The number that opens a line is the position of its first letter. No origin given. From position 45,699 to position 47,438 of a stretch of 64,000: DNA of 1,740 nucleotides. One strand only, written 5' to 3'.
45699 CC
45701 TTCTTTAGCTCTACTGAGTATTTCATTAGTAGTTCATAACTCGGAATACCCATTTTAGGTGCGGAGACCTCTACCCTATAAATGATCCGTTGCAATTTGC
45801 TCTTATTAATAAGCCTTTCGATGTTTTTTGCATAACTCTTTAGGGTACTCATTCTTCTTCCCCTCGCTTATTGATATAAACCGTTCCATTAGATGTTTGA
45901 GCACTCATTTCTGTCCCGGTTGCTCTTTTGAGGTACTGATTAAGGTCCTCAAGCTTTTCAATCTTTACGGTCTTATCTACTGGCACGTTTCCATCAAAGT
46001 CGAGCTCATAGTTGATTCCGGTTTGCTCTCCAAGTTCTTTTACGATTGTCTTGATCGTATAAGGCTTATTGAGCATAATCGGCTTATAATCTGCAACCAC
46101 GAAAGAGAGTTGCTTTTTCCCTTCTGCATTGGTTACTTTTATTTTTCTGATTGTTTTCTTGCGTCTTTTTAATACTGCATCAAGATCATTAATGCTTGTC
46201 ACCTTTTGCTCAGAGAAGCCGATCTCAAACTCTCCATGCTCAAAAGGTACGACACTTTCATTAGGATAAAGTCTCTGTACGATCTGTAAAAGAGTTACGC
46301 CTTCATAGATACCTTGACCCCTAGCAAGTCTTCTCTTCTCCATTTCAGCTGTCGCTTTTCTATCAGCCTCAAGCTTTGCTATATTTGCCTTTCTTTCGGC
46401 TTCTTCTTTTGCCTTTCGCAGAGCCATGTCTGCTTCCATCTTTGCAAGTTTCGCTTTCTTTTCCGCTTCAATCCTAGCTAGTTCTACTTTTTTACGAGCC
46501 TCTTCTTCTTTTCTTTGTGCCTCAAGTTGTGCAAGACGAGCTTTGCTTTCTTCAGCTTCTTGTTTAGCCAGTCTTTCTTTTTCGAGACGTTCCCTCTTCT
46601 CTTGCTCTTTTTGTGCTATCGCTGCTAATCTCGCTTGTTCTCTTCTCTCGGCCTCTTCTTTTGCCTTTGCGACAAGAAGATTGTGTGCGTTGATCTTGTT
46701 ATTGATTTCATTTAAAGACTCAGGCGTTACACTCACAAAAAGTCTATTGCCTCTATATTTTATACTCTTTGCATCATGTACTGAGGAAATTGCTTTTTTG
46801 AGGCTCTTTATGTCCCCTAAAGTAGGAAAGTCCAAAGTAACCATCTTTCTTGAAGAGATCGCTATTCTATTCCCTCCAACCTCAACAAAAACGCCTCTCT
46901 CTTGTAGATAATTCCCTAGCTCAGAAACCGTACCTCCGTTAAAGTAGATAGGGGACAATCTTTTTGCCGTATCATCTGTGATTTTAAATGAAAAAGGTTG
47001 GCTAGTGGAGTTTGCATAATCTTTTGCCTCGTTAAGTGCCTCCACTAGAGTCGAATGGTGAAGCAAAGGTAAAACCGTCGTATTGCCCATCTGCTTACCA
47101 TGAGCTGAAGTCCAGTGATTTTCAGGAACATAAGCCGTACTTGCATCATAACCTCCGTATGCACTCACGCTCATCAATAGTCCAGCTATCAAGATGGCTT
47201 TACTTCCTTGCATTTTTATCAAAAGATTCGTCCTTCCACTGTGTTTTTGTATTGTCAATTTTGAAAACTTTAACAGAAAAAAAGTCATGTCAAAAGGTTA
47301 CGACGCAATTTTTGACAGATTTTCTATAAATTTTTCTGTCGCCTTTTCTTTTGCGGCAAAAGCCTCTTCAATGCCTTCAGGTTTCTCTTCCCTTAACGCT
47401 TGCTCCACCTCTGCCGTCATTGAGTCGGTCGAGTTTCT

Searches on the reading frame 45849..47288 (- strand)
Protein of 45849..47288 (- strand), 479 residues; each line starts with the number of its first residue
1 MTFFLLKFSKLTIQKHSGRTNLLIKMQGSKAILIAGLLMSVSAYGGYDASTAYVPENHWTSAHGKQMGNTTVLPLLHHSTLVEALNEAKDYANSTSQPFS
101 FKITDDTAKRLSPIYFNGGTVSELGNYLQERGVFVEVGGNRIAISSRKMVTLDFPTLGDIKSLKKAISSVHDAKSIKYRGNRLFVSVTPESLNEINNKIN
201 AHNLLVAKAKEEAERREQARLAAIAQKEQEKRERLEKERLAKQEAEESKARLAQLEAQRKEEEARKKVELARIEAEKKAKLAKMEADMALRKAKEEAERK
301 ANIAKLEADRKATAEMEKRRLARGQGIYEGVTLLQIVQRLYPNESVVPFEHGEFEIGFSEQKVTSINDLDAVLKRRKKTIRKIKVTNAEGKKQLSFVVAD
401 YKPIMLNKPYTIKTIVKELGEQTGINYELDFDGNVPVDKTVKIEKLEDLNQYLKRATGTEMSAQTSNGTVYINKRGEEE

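Call 7: search_protein_families(library=pfam, proteins=[window:45849-47288:-], max_evalue=0.01)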
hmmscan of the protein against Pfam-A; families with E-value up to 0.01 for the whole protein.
window:45849-47288:- (479 aa): 0 families

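Call 106: search_protein_families(library=ncbifam, proteins=[window:45849-47288:-], max_evalue=0.01)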
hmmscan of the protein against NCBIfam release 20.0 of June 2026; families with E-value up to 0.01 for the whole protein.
window:45849-47288:- (479 aa): 1 family
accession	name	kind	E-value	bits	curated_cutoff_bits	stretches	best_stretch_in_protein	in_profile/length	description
TIGR02794.1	tolA_full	equivalog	0.0004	19.7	59.45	1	207-321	123-246/362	cell envelope integrity protein TolA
